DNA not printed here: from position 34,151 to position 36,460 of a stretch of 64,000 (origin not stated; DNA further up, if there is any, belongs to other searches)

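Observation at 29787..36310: Operon of three tandem paralogous ~660-aa beta-helix surface lipoproteins plus a small acidic secreted protein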

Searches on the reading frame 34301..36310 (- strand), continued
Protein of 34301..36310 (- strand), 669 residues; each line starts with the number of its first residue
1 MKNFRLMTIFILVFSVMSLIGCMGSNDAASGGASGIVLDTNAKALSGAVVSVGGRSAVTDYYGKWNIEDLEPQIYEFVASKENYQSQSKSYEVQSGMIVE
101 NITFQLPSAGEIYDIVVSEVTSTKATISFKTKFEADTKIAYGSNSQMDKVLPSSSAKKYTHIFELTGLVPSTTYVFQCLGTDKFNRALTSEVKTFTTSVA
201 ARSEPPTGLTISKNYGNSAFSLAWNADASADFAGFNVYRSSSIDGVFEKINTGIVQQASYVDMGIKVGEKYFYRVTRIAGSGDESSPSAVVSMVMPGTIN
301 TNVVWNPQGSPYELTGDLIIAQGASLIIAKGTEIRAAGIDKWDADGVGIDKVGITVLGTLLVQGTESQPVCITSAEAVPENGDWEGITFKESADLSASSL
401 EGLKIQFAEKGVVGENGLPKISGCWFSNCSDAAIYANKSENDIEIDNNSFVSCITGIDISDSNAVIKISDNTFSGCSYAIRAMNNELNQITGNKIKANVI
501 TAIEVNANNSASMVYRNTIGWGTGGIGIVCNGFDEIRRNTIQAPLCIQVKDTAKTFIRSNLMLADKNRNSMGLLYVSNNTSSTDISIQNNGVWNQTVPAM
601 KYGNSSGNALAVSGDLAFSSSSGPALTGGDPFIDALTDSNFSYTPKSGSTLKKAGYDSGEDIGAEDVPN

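Call 30: find_related_loci(query=A2, collection=genome_contigs, flank=10000)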
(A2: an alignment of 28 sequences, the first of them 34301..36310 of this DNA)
Query A2 (669 aa) in genome_contigs; peptide patterns used: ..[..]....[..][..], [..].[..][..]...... (x = any residue, [..] = any of these).
135 stretches matched a pattern; 31 encode a relative of the query (tblastn E <= 1e-3); 31 distinct loci.
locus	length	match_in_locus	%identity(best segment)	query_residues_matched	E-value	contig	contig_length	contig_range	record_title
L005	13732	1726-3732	88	1-669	0e+0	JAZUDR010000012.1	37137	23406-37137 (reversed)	MAG: Candidatus Avigastranaerophilus sp. isolate T1900045308_TH20190078.MAGScoT_cleanbin_000020 SGB_6197_k141_945615, wh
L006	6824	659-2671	66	1-669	0e+0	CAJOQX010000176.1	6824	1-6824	Candidatus Riflebacteria bacterium isolate Rumen_Coassembly_mag_344 genome assembly, contig: k87_8679665, whole genome s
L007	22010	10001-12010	68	1-669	0e+0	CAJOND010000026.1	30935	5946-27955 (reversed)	Candidatus Riflebacteria bacterium isolate Reindeer_2_mag_167 genome assembly, contig: scaffold_817, whole genome shotgu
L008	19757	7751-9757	64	1-669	0e+0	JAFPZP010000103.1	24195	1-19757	MAG: Candidatus Riflebacteria bacterium isolate RGIG1619 Goat_Abomasum.Co__c2483540, whole genome shotgun sequence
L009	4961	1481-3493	45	1-669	0e+0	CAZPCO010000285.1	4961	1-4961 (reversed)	MAG TPA_asm: uncultured bacterium isolate binchicken_co117_419 genome assembly, contig: NODE_28423_length_4961_cov_3.841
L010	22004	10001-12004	44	1-668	0e+0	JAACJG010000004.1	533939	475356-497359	MAG: Candidatus Rifleibacterium amylolyticum isolate CH46 Scaffold03, whole genome shotgun sequence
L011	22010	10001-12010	45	1-669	2e-180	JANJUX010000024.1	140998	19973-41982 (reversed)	MAG: Candidatus Riflebacteria bacterium isolate RXS2_metabat.bin.35 RXS2_k141_38671, whole genome shotgun sequence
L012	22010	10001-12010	45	1-669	8e-176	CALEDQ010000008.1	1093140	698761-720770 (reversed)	MAG TPA_asm: uncultured bacterium isolate SRR3330203_bin.17_CONCOCT_v1.1_MAG genome assembly, contig: ERZ724088.1, whole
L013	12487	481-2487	43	1-669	7e-175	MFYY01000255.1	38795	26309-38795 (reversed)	MAG: Candidatus Riflebacteria bacterium GWC2_50_8 gwc2_scaffold_864, whole genome shotgun sequence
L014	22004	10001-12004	44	1-668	6e-175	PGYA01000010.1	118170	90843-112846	MAG: Candidatus Riflebacteria bacterium HGW-Riflebacteria-2 bjp_ig2102_scaffold_221, whole genome shotgun sequence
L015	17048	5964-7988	44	1-666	1e-169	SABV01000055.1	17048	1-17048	MAG: Erysipelotrichia bacterium isolate INTA.CYC.134 contig-100_2742, whole genome shotgun sequence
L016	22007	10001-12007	43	1-669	3e-173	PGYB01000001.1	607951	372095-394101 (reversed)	MAG: Candidatus Riflebacteria bacterium HGW-Riflebacteria-1 bjp_ig2103_scaffold_3, whole genome shotgun sequence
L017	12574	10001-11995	42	1-669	2e-167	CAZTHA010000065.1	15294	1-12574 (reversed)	MAG TPA_asm: uncultured bacterium isolate binchicken_co108_60 genome assembly, contig: NODE_8385_length_15294_cov_5.1810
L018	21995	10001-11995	40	1-669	6e-167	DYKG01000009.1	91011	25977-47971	MAG TPA_asm: Candidatus Methylomirabilis sp. isolate SulCav_AS07-7_4_47_145 SulCav_AS07_7_163_length_91011_cov_80_605688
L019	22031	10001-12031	43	1-669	1e-166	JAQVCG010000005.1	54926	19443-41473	MAG: Candidatus Riflebacteria bacterium isolate STD2_83 NODE_1991_length_54926_cov_33.434844_Sandtown_D2, whole genome s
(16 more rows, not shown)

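Call 49: find_encoding_contigs(protein=P0045, flank=8000, max_places=2)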
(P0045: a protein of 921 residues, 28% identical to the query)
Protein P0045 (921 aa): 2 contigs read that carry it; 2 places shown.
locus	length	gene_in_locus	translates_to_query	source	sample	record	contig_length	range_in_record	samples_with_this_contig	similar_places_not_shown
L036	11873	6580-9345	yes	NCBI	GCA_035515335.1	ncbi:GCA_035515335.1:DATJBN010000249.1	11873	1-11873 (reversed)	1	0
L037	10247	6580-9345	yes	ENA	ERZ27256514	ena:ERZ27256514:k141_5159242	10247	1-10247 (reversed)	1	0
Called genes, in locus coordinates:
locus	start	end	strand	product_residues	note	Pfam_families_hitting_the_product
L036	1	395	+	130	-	PF04321:RmlD_sub_bind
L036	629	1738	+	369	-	PF16548:FlgT_N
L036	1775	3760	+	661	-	PF13371:TPR_9 (faint), PF00515:TPR_1 (faint), PF07719:TPR_2 (faint), PF13176:TPR_7 (faint), PF13428:TPR_14 (faint), PF13432:TPR_16 (faint), PF14559:TPR_19 (faint), PF03783:CsgG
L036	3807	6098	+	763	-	PF00041:fn3 (faint), PF16655:PhoD_N (faint), PF25788:Ig_Rha78A_N (faint), PF25833:Fn3_SaeA_3rd (faint)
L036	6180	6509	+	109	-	-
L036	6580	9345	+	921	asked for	PF05643:GNA1162-like, PF05048:NosD, PF13229:Beta_helix, PF28492:Beta_helix_4 (weak), PF05048:NosD (weak), PF13229:Beta_helix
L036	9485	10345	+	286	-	-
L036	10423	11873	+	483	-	PF02518:HATPase_c, PF13589:HATPase_c_3, PF01119:DNA_mis_repair, PF08676:MutL_C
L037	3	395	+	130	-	PF04321:RmlD_sub_bind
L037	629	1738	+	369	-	PF16548:FlgT_N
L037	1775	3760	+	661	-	PF13371:TPR_9 (faint), PF00515:TPR_1 (faint), PF07719:TPR_2 (faint), PF13176:TPR_7 (faint), PF13428:TPR_14 (faint), PF13432:TPR_16 (faint), PF14559:TPR_19 (faint), PF03783:CsgG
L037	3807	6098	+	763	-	PF00041:fn3 (faint), PF16655:PhoD_N (faint), PF25788:Ig_Rha78A_N (faint), PF25833:Fn3_SaeA_3rd (faint)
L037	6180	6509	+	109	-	-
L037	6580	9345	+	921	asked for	PF05643:GNA1162-like, PF05048:NosD, PF13229:Beta_helix, PF28492:Beta_helix_4 (weak), PF05048:NosD (weak), PF13229:Beta_helix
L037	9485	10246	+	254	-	?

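Call 58: fold_search(model_id=the predicted structure, library=pdb)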
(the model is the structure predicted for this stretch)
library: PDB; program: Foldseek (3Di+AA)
matches with E <= 10: 1963; with E <= 0.001: 543
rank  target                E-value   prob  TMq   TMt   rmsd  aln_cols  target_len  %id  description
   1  8q6t_I                1.1e-10  1.00  0.14  0.10  15.4       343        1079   14  Helical reconstruction of the relaxed thick filament from FIB milled left ventricular mouse myofibrils (released 2023-11-01)
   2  8bxr                  1.9e-10  1.00  0.14  0.29  15.5       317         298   13  Titin FnIII-domain I109-I111 (I/A4-A/A6) from the MIR region (released 2023-02-15)
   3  6iaa_A                1.2e-09  1.00  0.13  0.11  19.7       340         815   15  hRobo2 ectodomain (released 2019-03-13)
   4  7ne1_B                1.2e-09  1.00  0.15  0.31  18.4       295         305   14  Structure of the complex between Netrin-1 and its receptor Neogenin (released 2021-03-31)
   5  5e4s                  1.9e-09  1.00  0.15  0.31  17.4       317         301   12  Crystal structure of mouse CNTN4 FN1-FN3 domains (released 2016-08-31)
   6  7y8s_A                2.1e-09  1.00  0.13  0.29  18.3       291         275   15  Crystal structure of sDscam FNIII1-3 domains, isoform beta2v6 (released 2023-05-24)
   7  7mrs_A                2.1e-09  1.00  0.15  0.30  17.2       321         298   10  Zebrafish CNTN4 APPb complex (released 2022-01-05)
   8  5n47_D                2.2e-09  1.00  0.14  0.28  15.7       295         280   15  Structure of Anticalin N7E in complex with the three-domain fragment Fn7B8 of human oncofetal fibronectin (released 2018-02-14)
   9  2jll                  2.6e-09  1.00  0.17  0.25  16.2       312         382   14  Crystal structure of NCAM2 IgIV-FN3II (released 2009-11-17)
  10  6xax_A                4.5e-09  1.00  0.14  0.28  13.3       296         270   17  Structure of a fragment of human fibronectin containing the 11th type III domain, extra domain A, and the 12th type II (released 2021-06-09)
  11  4yfg_A                4.9e-09  1.00  0.15  0.21  16.5       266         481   15  Crystal structure of PTP delta meA3/meB minus variant Ig1-Fn1 (released 2015-05-06)
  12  7mro                  4.9e-09  1.00  0.15  0.30  16.6       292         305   12  Zebrafish CNTN4 FN1-FN3 domains (released 2022-01-05)
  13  4gh7_B                5.1e-09  1.00  0.14  0.29  13.7       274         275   15  Crystal structure of Anticalin N7A in complex with oncofetal fibronectin fragment Fn7B8 (released 2012-12-26)
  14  4yfd_A                5.4e-09  1.00  0.16  0.20  16.5       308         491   13  Crystal structure PTP delta Ig1-Fn2 in complex with IL-1RAcP (released 2015-05-06)
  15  7y8s_B                5.4e-09  1.00  0.13  0.28  19.6       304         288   14  Crystal structure of sDscam FNIII1-3 domains, isoform beta2v6 (released 2023-05-24)
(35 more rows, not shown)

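Call 90: search_protein_families(library=padloc, proteins=[window:34301-36310:-], max_evalue=0.001)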
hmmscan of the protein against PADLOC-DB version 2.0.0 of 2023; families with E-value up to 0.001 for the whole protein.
window:34301-36310:- (669 aa): 0 families

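Call 91: search_protein_families(library=phrogs, proteins=[window:34301-36310:-], max_evalue=0.001)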
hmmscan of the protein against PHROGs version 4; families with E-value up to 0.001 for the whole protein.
window:34301-36310:- (669 aa): 0 families
